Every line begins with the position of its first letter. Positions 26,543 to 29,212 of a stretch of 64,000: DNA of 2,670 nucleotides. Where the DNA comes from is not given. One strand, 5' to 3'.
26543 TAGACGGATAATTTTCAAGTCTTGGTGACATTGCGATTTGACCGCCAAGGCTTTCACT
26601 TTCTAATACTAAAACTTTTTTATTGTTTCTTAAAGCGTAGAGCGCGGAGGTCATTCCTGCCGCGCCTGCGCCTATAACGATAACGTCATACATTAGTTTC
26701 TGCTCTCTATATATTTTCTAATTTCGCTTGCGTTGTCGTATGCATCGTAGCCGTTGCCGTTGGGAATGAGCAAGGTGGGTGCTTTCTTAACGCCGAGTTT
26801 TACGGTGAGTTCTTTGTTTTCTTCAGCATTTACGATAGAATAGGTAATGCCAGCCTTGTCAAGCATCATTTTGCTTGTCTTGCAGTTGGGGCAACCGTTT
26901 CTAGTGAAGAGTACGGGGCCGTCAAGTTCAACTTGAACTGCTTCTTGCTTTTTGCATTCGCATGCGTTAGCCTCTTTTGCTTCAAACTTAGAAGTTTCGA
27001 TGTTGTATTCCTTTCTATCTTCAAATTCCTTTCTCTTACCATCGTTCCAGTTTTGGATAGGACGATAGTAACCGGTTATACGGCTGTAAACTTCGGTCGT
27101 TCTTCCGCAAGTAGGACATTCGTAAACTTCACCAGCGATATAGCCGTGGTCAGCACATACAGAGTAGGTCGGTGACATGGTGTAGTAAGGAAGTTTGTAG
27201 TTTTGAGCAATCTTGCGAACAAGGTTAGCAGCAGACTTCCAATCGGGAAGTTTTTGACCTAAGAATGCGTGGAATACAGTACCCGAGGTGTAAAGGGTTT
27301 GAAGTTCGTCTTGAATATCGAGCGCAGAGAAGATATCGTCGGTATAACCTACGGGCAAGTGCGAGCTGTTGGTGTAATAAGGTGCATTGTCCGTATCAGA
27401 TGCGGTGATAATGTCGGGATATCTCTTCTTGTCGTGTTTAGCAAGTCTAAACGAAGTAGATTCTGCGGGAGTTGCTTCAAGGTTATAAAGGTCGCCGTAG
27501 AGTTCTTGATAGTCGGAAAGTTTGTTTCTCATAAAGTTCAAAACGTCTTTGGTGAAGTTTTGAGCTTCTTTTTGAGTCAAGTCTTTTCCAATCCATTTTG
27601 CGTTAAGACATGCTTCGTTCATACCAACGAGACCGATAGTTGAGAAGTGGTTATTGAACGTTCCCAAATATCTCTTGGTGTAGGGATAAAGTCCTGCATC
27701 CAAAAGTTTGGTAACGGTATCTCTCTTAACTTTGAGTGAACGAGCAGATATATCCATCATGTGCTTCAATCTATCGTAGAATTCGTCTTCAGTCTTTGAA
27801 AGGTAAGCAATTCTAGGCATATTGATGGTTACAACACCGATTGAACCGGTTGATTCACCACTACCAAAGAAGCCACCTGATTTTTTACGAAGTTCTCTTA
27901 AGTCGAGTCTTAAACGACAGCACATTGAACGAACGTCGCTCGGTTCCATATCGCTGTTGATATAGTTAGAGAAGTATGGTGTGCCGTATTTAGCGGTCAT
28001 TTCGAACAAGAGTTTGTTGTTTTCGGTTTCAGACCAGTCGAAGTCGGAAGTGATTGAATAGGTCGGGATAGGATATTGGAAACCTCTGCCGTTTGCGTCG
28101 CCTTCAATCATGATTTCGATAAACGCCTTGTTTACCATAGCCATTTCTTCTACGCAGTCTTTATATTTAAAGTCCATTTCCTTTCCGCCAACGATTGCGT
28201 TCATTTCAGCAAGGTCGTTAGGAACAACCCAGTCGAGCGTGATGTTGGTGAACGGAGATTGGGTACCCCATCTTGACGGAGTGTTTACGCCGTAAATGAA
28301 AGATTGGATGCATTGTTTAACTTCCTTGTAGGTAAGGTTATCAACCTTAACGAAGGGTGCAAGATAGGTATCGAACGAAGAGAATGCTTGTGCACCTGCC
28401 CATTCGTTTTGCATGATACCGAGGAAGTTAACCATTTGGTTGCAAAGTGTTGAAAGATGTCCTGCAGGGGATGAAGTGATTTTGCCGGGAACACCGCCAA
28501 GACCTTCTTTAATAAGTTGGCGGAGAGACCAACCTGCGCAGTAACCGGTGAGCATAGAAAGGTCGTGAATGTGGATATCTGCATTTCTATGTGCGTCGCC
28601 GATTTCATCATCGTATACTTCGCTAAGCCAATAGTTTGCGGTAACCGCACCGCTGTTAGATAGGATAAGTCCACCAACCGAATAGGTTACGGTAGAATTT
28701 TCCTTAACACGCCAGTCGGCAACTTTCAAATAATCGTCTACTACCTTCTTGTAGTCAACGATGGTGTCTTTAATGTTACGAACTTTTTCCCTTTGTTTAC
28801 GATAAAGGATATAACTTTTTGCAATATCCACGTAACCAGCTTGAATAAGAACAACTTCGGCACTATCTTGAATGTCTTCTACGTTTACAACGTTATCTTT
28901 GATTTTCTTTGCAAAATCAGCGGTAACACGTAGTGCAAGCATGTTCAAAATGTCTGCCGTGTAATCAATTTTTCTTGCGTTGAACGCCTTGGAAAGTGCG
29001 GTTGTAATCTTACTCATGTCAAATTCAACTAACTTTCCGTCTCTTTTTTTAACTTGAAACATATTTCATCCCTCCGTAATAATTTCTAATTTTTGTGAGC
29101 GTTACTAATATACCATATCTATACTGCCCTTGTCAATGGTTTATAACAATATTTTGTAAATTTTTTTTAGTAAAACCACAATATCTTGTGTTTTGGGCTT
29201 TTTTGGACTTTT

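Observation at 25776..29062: Self-contained reductant chain for a class III RNR: NrdD fused to a glutaredoxin-like domain and coupled to an NADPH-motif-less thioredoxin reductase homologue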

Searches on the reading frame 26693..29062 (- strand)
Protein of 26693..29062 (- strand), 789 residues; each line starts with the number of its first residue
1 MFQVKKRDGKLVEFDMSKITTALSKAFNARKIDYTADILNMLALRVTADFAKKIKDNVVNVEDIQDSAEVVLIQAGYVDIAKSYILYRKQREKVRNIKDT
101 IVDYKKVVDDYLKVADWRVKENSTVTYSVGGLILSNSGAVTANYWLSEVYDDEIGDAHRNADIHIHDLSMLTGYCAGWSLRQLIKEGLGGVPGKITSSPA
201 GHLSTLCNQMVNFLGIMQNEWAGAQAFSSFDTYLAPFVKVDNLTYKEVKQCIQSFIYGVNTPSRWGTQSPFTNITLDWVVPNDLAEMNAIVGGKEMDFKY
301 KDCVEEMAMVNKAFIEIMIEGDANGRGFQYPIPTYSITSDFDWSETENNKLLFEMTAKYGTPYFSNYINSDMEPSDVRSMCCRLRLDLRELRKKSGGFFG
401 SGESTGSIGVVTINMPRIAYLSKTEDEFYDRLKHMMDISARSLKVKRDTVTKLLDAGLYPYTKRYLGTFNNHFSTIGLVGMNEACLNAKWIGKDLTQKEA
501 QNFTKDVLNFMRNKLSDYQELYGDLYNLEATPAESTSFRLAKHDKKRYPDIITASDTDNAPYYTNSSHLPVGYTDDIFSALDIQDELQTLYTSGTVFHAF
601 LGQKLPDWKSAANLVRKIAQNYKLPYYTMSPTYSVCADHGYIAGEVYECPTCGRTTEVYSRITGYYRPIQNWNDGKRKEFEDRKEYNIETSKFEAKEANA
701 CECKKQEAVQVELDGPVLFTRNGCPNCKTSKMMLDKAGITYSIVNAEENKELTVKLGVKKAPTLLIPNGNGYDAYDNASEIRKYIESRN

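Call 3: search_protein_families(library=pfam, proteins=[window:26693-29062:-], max_evalue=0.01)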
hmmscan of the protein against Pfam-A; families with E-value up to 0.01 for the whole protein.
window:26693-29062:- (789 aa): 6 families
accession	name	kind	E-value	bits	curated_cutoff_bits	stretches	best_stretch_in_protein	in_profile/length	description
PF13597.11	NRDD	-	1.3e-190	635.2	26.2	1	121-686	1-562/562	Anaerobic ribonucleoside-triphosphate reductase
PF03477.21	ATP-cone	-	3.4e-21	76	25.8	1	3-92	2-87/88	ATP cone domain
PF00462.30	Glutaredoxin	-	2.7e-06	27.9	22.9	1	717-766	2-55/60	Glutaredoxin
PF13192.12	Thioredoxin_3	-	0.0015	18.9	24.8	1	722-766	8-55/76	Thioredoxin domain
PF13417.12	GST_N_3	-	0.0038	18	22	0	718-788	1-70/75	Glutathione S-transferase, N-terminal domain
PF00085.26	Thioredoxin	-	0.0047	17.4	23.5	0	717-781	23-97/103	Thioredoxin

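Call 5: search_solved_structures(query=window:26693-29062:-, max_evalue=0.001, show_alignments=3)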
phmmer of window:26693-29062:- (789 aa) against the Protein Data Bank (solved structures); distinct sequences matched with E-value up to 0.001: 9.
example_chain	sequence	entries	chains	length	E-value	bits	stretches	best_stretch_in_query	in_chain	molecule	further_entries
8p23_A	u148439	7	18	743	2.4e-41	144.9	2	313-684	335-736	Anaerobic ribonucleoside-triphosphate reductase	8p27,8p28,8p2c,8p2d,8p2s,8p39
4coi_A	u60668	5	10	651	4.6e-41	143.9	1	151-685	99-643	ANAEROBIC RIBONUCLEOSIDE-TRIPHOSPHATE REDUCTASE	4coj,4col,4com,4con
4u3e_A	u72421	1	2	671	5.1e-41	143.8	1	151-685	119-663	Ribonucleoside triphosphate reductase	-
9d3x_A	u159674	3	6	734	3.8e-24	88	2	392-694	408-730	Anaerobic ribonucleoside-triphosphate reductase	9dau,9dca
1h78_A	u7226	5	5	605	4e-10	41.6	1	396-634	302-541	ANAEROBIC RIBONUCLEOTIDE-TRIPHOSPHATE REDUCTASE LARGE CHAIN | ANAEROBIC RIBONUCLEOTIDE-TRIPHOSPHATE REDUCTASE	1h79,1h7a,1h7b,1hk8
5im3_A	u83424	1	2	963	8.4e-08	33.9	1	3-95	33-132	Ribonucleoside-diphosphate reductase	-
5olk_A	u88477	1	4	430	0.00011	23.6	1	4-95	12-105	Ribonucleoside-diphosphate reductase, beta subunit 1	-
2l6c_A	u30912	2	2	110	0.00067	21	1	714-766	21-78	Thioredoxin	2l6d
4fiw_A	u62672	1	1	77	0.00097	20.5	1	718-774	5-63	Putative glutaredoxin NrdH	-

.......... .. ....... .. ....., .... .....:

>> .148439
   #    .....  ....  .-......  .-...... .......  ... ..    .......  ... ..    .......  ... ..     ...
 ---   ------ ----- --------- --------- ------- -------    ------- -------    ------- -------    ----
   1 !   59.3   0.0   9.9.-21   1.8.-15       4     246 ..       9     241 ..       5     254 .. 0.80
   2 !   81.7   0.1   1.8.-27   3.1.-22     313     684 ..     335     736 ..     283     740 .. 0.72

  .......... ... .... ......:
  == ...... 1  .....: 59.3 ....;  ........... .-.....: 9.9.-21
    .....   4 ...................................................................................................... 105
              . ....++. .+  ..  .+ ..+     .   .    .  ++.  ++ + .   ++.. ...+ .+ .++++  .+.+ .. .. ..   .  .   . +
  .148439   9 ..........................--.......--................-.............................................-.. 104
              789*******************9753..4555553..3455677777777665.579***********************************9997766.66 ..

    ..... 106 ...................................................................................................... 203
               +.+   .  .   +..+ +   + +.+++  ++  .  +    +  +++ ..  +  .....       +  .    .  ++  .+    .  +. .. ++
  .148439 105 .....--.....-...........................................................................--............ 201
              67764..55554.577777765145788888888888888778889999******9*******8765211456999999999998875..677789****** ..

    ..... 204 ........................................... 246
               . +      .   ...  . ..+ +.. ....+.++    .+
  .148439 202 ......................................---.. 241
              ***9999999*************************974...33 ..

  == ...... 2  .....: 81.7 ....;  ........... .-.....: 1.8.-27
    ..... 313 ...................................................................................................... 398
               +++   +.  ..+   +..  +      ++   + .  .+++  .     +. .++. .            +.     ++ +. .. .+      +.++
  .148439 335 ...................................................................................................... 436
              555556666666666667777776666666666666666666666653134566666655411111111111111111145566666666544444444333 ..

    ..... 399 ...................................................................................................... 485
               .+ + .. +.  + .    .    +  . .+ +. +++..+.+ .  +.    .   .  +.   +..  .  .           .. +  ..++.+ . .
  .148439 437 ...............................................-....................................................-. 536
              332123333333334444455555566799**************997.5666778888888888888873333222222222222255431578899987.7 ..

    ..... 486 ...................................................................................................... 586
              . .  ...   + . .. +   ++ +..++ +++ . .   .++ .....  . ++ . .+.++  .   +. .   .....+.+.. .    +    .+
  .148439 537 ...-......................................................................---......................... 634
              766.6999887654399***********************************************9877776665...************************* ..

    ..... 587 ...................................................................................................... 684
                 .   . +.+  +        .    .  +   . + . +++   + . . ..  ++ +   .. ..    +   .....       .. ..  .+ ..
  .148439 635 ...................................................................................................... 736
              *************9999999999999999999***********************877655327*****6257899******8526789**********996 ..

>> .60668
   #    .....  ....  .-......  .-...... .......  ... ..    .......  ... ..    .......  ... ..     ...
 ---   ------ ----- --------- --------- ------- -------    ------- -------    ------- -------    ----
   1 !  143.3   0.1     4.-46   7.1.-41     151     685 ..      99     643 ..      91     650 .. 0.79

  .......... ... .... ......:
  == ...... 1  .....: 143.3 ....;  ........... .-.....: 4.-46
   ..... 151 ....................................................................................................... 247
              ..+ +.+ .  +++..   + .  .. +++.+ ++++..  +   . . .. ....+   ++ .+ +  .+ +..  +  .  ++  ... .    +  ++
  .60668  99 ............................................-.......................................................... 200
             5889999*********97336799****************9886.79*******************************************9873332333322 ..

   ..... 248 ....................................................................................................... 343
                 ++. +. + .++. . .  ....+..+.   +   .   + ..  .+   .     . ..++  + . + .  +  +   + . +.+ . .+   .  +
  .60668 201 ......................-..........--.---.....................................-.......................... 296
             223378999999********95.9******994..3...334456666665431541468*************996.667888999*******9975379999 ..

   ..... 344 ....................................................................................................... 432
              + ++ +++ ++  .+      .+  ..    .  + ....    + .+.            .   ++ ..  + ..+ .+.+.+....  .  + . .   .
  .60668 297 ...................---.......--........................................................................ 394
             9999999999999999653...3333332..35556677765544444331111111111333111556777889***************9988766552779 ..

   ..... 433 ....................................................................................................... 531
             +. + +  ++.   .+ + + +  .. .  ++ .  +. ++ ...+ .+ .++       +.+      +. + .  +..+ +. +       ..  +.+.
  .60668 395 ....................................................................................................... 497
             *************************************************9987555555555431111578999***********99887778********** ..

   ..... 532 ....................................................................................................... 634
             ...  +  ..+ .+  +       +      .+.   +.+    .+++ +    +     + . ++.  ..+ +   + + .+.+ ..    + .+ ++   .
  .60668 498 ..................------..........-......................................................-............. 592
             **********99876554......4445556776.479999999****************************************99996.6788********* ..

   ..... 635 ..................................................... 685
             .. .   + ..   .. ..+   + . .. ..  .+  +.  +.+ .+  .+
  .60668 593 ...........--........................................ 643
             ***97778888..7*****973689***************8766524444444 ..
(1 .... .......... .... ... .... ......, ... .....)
